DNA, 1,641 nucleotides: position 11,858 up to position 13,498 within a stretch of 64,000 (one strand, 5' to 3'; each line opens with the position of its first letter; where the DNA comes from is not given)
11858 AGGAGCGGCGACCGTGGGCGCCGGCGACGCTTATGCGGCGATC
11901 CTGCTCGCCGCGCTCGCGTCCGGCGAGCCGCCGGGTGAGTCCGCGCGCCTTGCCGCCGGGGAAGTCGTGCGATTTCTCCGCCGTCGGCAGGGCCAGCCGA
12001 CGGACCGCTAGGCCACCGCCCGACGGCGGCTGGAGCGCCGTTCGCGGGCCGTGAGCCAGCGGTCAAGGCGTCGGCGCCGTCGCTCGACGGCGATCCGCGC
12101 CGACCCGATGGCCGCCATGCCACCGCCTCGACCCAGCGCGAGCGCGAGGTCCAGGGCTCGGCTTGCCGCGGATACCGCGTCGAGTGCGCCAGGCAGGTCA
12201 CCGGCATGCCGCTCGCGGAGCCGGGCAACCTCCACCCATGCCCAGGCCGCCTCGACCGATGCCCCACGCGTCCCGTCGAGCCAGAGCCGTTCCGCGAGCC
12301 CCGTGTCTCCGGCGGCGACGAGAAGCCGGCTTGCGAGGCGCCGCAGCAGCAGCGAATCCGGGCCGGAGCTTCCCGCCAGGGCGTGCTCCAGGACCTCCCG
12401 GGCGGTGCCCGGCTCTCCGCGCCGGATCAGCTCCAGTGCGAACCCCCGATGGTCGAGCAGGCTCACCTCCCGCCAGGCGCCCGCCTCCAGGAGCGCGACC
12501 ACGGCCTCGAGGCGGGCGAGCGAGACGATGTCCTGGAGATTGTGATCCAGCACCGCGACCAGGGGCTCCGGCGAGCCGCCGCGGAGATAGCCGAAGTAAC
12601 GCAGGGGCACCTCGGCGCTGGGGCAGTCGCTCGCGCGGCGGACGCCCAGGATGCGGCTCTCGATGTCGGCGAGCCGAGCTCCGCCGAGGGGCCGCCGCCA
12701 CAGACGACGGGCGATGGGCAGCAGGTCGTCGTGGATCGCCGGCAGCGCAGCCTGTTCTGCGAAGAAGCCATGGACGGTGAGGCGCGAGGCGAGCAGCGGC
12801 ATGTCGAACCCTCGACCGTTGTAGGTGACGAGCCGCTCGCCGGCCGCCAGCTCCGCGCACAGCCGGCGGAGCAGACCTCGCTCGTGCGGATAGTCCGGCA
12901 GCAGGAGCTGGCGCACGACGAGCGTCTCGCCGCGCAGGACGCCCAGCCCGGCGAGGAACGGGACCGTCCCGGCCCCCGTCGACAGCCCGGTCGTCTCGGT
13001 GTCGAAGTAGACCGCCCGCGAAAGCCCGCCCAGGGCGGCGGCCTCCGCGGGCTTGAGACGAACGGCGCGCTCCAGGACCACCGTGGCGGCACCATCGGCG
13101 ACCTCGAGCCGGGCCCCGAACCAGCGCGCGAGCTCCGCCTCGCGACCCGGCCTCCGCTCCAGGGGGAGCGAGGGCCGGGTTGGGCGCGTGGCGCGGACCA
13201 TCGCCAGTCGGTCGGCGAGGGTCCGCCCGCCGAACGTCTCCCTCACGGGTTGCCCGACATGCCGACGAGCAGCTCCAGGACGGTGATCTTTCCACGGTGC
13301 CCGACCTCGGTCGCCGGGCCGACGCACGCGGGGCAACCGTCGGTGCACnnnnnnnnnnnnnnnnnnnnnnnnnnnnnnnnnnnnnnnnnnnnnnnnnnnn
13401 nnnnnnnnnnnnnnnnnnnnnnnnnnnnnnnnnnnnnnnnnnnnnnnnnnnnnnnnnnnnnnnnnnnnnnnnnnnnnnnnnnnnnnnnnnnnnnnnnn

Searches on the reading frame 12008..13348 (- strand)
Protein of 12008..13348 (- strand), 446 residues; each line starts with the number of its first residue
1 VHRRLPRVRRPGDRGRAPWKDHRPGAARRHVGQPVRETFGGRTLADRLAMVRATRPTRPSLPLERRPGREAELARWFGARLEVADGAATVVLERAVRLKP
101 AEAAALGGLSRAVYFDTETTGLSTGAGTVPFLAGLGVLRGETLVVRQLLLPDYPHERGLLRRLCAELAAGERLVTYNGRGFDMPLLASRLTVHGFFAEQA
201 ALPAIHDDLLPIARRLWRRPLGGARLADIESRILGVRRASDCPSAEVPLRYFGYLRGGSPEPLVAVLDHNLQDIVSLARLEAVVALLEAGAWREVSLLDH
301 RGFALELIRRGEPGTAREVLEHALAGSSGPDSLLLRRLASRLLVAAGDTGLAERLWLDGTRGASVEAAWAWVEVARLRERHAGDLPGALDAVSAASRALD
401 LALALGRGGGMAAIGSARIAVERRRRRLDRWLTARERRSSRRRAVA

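Call 31: search_protein_families(library=pfam, proteins=[window:12008-13348:-], max_evalue=0.001)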
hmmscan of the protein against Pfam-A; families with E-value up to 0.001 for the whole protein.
window:12008-13348:- (446 aa): 1 family
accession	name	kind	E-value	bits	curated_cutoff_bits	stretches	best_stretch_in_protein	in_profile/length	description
PF13482.12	RNase_H_2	-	1.9e-27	96.7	22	1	113-281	1-161/165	RNase_H superfamily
